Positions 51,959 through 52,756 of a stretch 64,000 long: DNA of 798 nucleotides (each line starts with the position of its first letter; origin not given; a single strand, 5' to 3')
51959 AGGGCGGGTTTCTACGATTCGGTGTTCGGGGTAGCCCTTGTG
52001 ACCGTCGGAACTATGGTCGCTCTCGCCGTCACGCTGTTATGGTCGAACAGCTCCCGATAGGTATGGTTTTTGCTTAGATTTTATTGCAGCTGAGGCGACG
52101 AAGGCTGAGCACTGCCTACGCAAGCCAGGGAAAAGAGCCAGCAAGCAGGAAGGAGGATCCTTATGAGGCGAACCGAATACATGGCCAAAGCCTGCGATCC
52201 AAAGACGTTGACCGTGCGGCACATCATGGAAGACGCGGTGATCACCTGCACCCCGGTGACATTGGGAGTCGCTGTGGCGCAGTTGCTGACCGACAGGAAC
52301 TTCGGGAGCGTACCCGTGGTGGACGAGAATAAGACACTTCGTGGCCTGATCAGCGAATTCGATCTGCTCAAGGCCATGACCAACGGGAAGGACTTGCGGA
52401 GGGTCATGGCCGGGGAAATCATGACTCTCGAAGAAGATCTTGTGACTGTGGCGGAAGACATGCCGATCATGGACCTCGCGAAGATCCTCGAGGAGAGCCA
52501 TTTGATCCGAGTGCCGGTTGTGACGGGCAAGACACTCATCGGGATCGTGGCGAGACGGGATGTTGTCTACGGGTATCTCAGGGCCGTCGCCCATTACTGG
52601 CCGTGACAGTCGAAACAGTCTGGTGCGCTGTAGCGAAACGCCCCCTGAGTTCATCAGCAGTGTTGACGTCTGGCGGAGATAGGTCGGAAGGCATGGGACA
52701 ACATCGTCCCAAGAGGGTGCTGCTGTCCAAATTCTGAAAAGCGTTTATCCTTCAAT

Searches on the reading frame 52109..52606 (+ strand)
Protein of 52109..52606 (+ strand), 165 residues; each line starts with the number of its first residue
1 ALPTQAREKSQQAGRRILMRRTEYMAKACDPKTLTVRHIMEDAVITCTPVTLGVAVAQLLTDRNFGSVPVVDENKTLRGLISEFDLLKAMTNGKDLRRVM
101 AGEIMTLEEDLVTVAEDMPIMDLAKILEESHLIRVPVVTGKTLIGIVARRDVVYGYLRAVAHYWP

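Call 12: search_protein_families(library=pfam, proteins=[window:52109-52606:+])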
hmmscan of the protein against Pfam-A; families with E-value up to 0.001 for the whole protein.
window:52109-52606:+ (165 aa): 1 family
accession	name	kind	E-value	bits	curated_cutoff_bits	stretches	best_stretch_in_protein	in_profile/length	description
PF00571.33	CBS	-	6.3e-22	78.1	24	2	36-90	1-55/57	CBS domain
